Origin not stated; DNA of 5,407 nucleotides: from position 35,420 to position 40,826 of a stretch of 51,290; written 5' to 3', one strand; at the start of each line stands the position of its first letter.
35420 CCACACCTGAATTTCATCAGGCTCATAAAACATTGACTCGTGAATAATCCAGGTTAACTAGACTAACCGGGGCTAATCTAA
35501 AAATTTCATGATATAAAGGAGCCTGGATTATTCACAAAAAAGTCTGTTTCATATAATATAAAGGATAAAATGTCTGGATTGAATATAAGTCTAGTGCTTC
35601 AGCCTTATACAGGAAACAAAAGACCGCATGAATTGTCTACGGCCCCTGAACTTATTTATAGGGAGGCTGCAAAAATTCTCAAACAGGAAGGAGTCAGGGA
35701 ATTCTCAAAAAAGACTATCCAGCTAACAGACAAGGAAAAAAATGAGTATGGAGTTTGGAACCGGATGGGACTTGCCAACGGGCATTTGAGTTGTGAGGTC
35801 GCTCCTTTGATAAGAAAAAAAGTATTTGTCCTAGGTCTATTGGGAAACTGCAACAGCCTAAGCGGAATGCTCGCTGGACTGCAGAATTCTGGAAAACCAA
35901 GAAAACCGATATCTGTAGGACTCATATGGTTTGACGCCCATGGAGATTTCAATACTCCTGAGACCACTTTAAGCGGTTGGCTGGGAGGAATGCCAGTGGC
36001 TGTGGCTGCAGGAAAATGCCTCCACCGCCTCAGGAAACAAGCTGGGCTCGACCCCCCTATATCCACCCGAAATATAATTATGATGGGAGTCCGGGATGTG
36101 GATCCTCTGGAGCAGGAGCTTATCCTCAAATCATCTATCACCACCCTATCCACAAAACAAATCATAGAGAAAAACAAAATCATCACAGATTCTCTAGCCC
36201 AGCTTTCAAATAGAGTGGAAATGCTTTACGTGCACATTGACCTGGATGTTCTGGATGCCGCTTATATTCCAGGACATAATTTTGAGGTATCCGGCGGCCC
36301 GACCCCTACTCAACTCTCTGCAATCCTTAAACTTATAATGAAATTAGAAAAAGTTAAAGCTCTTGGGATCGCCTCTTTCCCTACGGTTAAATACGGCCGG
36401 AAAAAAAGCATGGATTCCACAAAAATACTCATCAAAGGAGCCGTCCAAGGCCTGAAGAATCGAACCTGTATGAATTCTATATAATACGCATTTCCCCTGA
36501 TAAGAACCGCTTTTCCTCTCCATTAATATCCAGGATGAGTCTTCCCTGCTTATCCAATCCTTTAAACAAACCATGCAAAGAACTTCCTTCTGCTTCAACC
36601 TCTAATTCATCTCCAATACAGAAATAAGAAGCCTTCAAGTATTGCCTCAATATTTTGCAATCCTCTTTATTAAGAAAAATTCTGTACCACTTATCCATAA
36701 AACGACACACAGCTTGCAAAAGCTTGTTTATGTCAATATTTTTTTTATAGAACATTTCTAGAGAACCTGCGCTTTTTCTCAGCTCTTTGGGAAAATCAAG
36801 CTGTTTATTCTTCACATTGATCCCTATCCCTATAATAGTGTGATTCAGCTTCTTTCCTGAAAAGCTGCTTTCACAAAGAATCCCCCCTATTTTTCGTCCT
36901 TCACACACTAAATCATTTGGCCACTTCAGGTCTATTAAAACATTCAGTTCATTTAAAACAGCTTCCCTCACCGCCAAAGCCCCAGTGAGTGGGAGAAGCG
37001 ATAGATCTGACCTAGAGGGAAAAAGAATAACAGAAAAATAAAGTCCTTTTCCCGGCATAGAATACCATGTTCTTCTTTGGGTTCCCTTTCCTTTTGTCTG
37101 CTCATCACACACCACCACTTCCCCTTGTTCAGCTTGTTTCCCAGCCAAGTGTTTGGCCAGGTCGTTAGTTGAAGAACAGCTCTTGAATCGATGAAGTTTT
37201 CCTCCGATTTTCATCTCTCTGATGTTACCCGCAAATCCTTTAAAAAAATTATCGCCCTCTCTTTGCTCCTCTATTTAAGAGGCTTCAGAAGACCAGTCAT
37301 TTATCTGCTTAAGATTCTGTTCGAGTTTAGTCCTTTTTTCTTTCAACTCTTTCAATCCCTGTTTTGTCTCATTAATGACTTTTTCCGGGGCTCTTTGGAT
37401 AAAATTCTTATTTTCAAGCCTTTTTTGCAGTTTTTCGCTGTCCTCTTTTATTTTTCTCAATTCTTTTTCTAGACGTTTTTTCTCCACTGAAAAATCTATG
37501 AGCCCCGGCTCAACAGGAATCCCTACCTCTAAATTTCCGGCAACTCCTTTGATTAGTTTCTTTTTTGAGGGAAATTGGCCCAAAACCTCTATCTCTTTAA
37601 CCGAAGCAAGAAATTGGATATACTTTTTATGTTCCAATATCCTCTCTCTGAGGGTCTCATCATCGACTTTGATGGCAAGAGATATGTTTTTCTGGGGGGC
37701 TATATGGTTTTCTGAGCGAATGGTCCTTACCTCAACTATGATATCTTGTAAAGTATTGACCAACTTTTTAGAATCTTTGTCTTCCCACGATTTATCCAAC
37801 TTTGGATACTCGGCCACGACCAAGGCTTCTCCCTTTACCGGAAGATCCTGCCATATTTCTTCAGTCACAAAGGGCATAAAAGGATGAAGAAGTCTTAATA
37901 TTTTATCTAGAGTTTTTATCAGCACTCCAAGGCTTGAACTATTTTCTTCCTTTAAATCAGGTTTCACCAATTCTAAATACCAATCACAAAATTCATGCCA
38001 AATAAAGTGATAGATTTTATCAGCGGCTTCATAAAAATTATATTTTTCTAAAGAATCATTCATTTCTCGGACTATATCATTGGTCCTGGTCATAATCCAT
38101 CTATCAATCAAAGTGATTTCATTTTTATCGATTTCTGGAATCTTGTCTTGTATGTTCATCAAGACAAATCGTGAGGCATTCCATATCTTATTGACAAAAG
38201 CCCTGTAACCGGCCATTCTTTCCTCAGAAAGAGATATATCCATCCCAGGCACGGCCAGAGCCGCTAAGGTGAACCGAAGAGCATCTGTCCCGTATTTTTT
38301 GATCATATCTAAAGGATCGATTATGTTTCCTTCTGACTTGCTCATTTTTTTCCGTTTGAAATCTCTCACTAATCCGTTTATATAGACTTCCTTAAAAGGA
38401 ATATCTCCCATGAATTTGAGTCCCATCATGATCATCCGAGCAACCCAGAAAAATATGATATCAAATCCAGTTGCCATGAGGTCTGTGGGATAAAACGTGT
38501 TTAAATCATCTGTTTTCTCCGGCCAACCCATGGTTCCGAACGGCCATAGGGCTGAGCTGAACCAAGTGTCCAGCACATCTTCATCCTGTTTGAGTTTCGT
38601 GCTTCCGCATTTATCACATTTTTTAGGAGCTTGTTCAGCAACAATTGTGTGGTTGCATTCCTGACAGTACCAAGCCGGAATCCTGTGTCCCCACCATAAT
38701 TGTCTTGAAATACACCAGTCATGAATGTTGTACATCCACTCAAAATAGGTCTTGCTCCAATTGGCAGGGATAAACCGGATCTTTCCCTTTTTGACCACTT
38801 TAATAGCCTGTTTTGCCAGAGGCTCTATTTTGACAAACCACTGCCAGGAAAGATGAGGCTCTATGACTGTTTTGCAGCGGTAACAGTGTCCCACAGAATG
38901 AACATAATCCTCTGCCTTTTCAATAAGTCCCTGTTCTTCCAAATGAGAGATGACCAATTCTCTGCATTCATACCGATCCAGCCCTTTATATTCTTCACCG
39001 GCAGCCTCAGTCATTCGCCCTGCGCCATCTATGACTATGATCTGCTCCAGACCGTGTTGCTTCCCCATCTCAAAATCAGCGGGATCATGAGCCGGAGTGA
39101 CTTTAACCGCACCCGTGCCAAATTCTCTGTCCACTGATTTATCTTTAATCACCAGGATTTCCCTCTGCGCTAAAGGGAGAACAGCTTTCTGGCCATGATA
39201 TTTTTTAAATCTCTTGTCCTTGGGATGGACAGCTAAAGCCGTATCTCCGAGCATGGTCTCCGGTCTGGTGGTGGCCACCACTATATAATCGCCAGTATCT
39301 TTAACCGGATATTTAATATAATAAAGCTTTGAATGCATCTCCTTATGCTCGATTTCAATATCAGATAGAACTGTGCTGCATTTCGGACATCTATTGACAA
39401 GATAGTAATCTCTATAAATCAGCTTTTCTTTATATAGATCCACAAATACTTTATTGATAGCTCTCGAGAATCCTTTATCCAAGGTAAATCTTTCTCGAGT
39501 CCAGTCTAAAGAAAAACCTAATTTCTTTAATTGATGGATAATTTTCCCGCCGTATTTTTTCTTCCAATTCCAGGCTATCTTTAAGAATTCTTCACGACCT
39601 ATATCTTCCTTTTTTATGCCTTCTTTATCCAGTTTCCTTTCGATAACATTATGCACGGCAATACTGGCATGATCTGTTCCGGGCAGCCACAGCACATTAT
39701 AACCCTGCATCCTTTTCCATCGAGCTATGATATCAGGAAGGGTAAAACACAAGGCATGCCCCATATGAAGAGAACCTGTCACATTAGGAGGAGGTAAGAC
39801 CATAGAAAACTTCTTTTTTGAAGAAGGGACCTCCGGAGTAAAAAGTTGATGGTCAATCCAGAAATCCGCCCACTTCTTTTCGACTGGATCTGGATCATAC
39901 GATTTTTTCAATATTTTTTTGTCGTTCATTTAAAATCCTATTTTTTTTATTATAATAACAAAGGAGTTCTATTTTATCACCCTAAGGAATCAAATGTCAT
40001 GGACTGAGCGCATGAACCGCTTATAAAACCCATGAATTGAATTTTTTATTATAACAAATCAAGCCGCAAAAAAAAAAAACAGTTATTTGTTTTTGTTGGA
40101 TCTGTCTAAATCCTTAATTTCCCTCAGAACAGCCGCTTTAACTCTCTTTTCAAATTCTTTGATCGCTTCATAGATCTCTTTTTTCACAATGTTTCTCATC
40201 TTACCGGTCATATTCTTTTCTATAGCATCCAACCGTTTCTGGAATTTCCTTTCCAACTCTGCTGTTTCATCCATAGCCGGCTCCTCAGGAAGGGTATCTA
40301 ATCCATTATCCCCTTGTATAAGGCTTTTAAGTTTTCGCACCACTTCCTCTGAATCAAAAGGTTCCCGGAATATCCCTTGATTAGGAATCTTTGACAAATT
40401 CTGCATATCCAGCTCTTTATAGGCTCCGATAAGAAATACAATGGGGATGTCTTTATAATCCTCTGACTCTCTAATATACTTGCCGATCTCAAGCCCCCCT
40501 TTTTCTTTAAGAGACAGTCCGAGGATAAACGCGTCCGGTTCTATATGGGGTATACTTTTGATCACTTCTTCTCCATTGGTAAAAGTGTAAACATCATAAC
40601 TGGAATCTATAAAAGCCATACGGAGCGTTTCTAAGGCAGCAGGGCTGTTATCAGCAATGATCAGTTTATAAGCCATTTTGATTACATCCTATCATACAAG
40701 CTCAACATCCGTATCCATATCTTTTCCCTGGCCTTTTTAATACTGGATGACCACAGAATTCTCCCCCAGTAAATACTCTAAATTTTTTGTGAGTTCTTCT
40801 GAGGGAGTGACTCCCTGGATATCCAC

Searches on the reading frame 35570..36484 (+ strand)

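Call 33: search_protein_families(library=pfam, proteins=[window:35570-36484:+], max_evalue=0.00001)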
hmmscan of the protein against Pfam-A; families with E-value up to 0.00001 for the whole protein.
window:35570-36484:+ (304 aa): 1 family
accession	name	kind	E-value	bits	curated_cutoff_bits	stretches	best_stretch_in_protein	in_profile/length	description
PF00491.26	Arginase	-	2.2e-26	93.4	22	1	22-263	20-248/280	Arginase family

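Call 83: search_protein_families(library=ncbifam, proteins=[window:35570-36484:+], max_evalue=1e-8)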
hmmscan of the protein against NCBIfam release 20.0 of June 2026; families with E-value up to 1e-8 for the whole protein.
window:35570-36484:+ (304 aa): 2 families
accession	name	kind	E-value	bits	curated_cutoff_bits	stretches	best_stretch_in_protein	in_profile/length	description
TIGR01229.1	rocF_arginase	equivalog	1.1e-34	120.2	227.6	1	55-274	52-276/300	arginase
TIGR01227.1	hutG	equivalog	7.9e-11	41.7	229.15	1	90-269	116-283/307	formimidoylglutamase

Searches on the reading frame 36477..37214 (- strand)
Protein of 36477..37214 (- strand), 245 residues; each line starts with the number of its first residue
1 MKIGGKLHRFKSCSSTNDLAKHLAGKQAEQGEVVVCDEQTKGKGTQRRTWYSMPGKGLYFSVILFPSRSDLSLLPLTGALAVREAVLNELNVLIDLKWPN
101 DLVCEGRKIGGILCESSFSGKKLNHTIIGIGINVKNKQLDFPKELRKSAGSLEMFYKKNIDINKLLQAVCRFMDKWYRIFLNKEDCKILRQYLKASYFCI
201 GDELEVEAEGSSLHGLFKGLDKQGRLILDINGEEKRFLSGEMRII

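Call 32: search_protein_families(library=pfam, proteins=[window:36477-37214:-], max_evalue=0.00001)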
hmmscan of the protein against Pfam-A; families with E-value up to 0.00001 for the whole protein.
window:36477-37214:- (245 aa): 2 families
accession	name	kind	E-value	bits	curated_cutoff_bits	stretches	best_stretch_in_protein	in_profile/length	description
PF03099.24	BPL_LplA_LipB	-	8.3e-23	81.2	21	1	11-133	3-133/133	Biotin/lipoate A/B protein ligase family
PF02237.23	BPL_C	-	2.5e-06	27.7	21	1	205-242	7-45/48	Biotin protein ligase C terminal domain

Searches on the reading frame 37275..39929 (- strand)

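Call 33: search_protein_families(library=pfam, proteins=[window:37275-39929:-], max_evalue=0.00001)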
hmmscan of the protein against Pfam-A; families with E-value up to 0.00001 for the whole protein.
window:37275-39929:- (884 aa): 6 families
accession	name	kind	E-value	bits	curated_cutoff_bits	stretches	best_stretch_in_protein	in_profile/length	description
PF00133.28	tRNA-synt_1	-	4.3e-138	461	22.7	1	20-567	2-413/414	tRNA synthetases class I (I, L, M and V)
PF08264.19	Anticodon_1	-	1.5e-41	142.2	25.1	1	609-752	1-147/148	Anticodon-binding domain of tRNA ligase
PF09334.17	tRNA-synt_1g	-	5.5e-19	68.6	20.1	2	49-195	9-137/391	tRNA synthetases class I (M)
PF10458.14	Val_tRNA-synt_C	-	2.2e-14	53.9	25.9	1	812-876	1-65/66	Valyl tRNA synthetase tRNA binding arm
PF13603.12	tRNA-synt_1_2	-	2.5e-08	34.1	25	0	245-306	85-146/185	Leucyl-tRNA synthetase, editing domain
PF01406.26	tRNA-synt_1e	-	3.2e-08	33.7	27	0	483-557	209-282/301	tRNA synthetases class I (C) catalytic domain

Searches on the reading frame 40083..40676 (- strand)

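Call 32: search_protein_families(library=pfam, proteins=[window:40083-40676:-], max_evalue=0.00001)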
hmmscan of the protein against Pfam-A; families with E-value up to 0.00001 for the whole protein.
window:40083-40676:- (197 aa): 1 family
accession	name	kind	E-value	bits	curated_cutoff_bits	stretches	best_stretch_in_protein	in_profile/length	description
PF00072.30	Response_reg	-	6.4e-11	42.9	30.2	1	6-116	2-110/111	Response regulator receiver domain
